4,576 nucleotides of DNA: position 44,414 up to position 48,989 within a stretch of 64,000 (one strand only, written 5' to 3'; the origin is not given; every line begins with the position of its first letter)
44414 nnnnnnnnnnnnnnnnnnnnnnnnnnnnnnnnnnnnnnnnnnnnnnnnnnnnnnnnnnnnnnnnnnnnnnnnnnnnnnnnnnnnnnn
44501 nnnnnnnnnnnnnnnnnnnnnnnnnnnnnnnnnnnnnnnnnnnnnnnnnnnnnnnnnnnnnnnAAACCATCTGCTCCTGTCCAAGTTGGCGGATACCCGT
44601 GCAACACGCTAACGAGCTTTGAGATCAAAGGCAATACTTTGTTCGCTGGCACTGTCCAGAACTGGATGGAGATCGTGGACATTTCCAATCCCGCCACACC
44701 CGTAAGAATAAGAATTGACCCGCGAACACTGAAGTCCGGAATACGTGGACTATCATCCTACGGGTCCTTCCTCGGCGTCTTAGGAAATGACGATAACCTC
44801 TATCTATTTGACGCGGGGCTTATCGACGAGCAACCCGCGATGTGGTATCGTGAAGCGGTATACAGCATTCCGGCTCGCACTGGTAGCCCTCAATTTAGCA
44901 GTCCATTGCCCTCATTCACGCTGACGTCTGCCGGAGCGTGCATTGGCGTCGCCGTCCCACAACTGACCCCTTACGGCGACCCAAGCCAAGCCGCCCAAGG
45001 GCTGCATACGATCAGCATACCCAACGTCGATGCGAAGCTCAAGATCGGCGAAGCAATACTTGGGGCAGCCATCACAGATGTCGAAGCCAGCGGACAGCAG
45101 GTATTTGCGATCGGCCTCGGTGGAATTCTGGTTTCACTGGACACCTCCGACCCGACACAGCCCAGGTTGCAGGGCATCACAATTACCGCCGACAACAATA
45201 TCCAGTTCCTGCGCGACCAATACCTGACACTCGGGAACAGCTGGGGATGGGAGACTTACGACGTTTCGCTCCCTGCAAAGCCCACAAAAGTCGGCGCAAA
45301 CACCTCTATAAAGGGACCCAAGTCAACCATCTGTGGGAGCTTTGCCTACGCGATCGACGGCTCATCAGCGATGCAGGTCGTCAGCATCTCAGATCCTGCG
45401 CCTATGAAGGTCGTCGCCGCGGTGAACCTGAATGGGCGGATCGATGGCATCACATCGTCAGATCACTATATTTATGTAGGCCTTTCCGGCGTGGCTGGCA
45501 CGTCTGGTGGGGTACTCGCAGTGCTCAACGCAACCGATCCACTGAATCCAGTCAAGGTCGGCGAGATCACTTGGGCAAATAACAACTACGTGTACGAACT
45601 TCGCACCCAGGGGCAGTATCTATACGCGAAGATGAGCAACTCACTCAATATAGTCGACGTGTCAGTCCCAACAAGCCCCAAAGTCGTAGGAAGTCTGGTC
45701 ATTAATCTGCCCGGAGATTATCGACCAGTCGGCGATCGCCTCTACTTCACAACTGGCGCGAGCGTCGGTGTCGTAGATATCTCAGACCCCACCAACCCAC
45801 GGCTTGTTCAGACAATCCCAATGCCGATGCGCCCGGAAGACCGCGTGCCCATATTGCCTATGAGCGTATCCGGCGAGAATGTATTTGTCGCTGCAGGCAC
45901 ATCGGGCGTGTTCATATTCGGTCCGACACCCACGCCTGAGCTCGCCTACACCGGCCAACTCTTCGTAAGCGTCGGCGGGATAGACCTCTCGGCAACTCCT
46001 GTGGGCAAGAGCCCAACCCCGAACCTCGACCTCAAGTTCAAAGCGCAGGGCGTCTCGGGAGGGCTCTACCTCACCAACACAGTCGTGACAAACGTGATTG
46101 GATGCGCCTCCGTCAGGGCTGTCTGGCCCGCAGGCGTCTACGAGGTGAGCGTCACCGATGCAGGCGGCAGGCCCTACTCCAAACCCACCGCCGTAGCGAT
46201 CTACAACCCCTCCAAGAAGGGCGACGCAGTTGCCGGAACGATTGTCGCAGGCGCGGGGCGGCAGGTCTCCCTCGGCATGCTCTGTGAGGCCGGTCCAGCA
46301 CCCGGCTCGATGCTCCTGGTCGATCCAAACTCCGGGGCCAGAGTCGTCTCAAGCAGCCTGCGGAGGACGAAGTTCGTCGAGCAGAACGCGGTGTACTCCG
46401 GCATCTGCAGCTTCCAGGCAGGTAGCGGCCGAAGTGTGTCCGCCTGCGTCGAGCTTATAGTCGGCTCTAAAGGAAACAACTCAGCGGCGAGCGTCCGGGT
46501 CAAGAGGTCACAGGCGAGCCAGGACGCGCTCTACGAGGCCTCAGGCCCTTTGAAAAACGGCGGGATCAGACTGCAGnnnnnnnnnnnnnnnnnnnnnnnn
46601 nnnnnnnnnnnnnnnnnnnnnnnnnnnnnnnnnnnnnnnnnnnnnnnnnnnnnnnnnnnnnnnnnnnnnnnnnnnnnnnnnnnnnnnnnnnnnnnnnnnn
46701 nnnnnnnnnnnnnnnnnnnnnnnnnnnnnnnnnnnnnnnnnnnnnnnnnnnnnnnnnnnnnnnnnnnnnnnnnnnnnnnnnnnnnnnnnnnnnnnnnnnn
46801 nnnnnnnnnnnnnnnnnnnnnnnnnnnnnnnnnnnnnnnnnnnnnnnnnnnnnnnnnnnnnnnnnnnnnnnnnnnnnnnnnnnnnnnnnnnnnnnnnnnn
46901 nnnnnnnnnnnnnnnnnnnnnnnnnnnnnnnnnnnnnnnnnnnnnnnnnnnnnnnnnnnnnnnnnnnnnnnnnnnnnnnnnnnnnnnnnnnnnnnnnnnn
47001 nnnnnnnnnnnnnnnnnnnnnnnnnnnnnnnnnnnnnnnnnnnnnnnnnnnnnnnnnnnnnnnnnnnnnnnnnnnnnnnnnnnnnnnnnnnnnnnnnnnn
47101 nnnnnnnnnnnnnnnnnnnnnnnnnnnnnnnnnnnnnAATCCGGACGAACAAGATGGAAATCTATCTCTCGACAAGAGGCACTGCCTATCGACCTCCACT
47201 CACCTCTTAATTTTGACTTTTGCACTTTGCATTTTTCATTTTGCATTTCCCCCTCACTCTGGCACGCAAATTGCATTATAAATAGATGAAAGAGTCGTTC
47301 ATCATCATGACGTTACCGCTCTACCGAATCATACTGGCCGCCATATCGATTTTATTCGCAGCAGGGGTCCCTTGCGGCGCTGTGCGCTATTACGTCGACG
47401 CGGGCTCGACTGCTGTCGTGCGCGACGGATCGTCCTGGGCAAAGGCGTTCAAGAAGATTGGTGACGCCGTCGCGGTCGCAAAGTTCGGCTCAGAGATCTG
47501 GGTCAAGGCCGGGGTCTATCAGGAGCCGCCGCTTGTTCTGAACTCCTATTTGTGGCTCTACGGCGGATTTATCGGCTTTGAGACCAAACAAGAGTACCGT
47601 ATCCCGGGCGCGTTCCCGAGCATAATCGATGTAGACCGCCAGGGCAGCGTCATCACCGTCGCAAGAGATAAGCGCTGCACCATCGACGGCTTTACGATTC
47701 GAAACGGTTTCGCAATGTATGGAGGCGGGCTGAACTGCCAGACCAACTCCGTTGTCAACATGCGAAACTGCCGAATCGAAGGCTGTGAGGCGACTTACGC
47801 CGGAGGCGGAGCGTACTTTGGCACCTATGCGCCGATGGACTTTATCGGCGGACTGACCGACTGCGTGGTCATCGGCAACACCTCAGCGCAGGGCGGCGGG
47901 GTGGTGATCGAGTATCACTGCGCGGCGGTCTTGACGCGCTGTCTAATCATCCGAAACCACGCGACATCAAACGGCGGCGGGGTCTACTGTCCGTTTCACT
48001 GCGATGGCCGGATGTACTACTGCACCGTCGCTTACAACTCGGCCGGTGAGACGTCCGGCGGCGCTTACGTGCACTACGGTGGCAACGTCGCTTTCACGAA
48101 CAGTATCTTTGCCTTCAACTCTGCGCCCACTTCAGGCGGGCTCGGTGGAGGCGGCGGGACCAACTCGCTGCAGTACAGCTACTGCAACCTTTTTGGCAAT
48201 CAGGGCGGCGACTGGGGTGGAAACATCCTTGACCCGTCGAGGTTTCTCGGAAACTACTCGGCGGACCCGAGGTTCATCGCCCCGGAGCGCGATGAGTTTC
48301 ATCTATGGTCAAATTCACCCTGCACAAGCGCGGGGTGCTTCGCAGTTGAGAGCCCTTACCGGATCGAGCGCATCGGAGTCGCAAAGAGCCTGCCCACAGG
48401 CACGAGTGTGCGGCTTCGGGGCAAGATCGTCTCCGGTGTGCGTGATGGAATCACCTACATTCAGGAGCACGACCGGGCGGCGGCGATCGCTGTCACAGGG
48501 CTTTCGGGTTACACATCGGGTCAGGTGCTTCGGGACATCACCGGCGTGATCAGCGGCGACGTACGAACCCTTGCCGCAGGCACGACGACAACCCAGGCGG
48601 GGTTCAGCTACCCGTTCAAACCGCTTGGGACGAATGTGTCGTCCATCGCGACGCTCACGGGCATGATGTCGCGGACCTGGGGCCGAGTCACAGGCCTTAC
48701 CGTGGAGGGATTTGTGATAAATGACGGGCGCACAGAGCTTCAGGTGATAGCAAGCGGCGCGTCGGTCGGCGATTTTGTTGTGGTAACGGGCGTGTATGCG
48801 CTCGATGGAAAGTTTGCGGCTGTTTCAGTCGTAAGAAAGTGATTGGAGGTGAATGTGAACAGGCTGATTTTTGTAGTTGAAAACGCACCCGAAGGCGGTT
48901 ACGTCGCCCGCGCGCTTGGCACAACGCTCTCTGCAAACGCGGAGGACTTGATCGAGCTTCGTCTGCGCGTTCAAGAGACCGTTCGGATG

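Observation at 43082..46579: A single in-frame TGA splits an about 1170-aa LVIVD beta-propeller surface protein exactly at the Ser position of a repeat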

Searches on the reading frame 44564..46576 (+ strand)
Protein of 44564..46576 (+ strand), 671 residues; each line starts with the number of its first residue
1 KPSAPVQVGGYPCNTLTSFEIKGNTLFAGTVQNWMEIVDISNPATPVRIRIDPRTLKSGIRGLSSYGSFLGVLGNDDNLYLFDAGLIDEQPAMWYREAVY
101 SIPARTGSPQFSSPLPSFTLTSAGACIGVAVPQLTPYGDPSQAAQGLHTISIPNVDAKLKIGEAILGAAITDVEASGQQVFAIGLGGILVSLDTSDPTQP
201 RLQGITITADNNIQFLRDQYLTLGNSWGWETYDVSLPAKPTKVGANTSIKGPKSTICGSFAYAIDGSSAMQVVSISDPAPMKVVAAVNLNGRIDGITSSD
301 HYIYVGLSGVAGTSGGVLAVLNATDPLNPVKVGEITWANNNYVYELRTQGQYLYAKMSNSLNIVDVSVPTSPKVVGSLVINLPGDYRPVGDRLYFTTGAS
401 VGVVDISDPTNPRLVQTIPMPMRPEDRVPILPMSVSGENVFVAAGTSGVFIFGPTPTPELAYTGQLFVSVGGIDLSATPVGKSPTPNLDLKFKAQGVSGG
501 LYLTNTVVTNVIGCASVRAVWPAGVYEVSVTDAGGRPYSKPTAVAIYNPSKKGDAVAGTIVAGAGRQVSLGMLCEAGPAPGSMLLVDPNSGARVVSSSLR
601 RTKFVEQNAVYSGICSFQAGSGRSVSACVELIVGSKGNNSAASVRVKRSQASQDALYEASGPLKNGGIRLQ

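Call 8: search_protein_families(library=pfam, proteins=[window:44564-46576:+], max_evalue=0.01)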
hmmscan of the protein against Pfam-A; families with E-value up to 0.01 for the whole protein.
window:44564-46576:+ (671 aa): 1 family
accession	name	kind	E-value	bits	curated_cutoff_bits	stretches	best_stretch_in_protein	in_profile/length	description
PF08309.17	LVIVD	-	2.1e-16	59.4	20.2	1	349-377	10-39/42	LVIVD repeat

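Call 9: search_protein_families(library=ncbifam, proteins=[window:44564-46576:+], max_evalue=0.01)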
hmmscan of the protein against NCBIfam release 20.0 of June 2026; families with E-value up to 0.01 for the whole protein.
window:44564-46576:+ (671 aa): 0 families

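Call 42: find_homologous_proteins(query=window:44564-46576:+, max_evalue=1e-10)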
Query window:44564-46576:+ (671 aa): 22 proteins with E <= 1e-10 among 8000 candidates.
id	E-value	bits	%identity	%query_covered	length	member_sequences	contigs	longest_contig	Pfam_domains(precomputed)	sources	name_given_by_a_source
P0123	0.0e+0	1403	100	95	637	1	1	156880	PF08309.18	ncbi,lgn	-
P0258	3.8e-32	130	25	42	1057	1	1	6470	PF09826.16,PF08309.18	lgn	-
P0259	3.2e-27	113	33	31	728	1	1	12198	PF05694.18,PF13860.13,PF09826.16,PF08309.18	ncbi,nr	ncbi:MAG: T9SS type A sorting domain-containing protein, partial [Candidatus Krumholzibacteria bacte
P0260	1.3e-26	111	25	41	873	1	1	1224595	PF21959.3,PF09826.16,PF08309.18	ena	-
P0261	7.1e-24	102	25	34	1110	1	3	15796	PF17957.8,PF09826.16,PF08309.18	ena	-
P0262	1.5e-22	98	28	41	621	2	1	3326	PF09826.16,PF08309.18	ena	-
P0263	2.0e-21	94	33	34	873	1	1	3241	PF09826.16,PF00395.26,PF08309.18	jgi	jgi:hypothetical protein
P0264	2.8e-21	94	29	36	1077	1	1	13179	PF18962.8,PF16819.12,PF13860.13,PF09826.16,PF08309.18,PF21544.4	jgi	jgi:hypothetical protein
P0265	3.1e-21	94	29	28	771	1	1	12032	PF09826.16,PF08309.18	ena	-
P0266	5.8e-21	93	25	68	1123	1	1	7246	PF13860.13,PF09826.16,PF08309.18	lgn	-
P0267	6.4e-21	93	25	67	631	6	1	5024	PF08309.18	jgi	jgi:hypothetical protein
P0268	1.6e-19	88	29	35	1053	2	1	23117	PF13860.13,PF09826.16,PF08309.18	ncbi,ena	-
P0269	1.2e-18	85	29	45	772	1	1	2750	PF09826.16,PF08309.18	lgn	-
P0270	1.2e-17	82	29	30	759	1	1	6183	PF13715.13,PF13620.13,PF09826.16,PF08309.18,PF21544.4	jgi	-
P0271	3.3e-17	80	27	35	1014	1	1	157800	PF05694.18,PF21959.3,PF15899.12,PF09826.16,PF08309.18,PF02012.27,PF15902.13,PF13088.13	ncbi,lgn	-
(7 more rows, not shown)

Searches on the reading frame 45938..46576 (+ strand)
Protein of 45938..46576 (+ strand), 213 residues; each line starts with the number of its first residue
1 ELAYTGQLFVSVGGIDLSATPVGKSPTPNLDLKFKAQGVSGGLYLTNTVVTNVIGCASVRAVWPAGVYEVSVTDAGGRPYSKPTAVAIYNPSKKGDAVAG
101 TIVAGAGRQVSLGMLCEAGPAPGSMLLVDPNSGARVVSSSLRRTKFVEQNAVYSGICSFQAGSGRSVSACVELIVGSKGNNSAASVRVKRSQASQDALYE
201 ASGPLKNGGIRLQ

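Call 35: search_protein_representatives(protein=window:45938-46576:+)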
Query: 213 residues. Proteins with E-value up to 0.001 (for the whole library): 13; up to 1e-10: 2; up to 1e-30: 1. The best 13 are listed.
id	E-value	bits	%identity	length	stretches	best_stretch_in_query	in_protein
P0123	6.4e-130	447.1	100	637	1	1-213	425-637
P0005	1.5e-28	116.2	36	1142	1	2-209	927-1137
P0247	1.6e-10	57.3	33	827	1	2-211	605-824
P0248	5.2e-09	52.4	40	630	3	17-81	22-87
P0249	2.7e-08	50.1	29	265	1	9-210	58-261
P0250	7.1e-07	45.4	37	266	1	2-103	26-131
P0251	8.4e-07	45.2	30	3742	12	11-57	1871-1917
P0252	2.3e-05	40.5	29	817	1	1-210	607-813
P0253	9.8e-05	38.4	32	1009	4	69-138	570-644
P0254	9.8e-05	38.4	27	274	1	2-211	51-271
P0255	1.5e-04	37.8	50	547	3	91-133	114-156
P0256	3.2e-04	36.8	36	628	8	91-123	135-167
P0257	6.9e-04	35.7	29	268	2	3-100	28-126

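Call 37: search_protein_families(library=pfam, proteins=[P0247, P0252, P0249, window:45938-46576:+], max_evalue=0.01)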
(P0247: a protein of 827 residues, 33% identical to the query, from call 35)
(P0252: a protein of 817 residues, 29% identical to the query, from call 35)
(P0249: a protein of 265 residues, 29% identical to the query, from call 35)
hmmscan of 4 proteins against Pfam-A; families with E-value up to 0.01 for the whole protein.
P0247 (827 aa): 0 families

P0252 (817 aa): 9 families
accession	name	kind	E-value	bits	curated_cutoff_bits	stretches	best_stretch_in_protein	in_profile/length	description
PF13964.12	Kelch_6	-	6.6e-14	51.8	25.3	2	45-85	6-41/50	Kelch motif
PF01344.31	Kelch_1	-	8.2e-08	32.1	20.1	1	43-85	4-40/46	Kelch motif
PF24981.1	Beta-prop_ATRN-LZTR1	-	4.6e-06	26.5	50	1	40-217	39-223/289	Attractin/LZTR1 beta-propeller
PF25210.1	Kelch_FKB95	-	7.1e-06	26.3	70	0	181-279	66-160/268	FKB95, Kelch-repeats domain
PF24681.1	Kelch_KLHDC2_KLHL20_DRC7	-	1.1e-05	25.3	50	0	158-225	8-86/221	KLHDC2/KLHL20/DRC7 Kelch-repeats domain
PF24996.1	NANM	-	2.5e-05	23.7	45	1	42-110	55-121/350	N-acetylneuraminate epimerase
PF00656.27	Peptidase_C14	-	0.00024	21.3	21.4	1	381-489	45-142/233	Caspase domain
PF07646.21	Kelch_2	-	0.0003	21.1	21.3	0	204-228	10-39/48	Kelch motif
PF13415.12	Kelch_3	-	0.005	17.4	22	0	51-92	2-37/48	Galactose oxidase, central domain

P0249 (265 aa): 0 families

window:45938-46576:+ (213 aa): 0 families

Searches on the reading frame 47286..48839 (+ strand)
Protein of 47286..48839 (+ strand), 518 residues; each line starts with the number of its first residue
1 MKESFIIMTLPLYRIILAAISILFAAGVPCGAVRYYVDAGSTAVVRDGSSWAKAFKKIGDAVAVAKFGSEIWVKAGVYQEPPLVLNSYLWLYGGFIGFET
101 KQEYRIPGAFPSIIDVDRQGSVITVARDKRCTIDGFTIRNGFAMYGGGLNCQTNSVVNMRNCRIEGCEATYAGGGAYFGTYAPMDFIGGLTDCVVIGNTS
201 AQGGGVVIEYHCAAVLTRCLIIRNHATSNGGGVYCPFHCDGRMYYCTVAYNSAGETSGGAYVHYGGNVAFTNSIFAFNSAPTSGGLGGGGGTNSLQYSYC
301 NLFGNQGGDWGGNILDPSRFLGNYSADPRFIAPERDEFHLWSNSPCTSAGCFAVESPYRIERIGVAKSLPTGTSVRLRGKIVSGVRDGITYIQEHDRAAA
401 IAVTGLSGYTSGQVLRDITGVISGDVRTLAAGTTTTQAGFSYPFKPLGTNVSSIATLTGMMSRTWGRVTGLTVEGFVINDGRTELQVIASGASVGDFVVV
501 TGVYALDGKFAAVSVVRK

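Call 14: find_encoding_contigs(protein=window:47286-48839:+, flank=10000, max_places=6)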
Protein window:47286-48839:+ (518 aa): 1 contig read that carries it; 1 place shown.
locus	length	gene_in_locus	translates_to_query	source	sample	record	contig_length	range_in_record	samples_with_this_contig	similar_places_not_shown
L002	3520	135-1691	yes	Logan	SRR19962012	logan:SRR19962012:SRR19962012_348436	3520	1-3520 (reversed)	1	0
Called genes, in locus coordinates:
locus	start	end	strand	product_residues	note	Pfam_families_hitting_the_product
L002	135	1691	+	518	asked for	-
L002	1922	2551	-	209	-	PF00753:Lactamase_B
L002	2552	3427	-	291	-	-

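Call 25: search_protein_families(library=pfam, proteins=[window:47286-48839:+], max_evalue=0.001)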
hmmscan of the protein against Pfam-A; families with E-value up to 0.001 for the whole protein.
window:47286-48839:+ (518 aa): 0 families
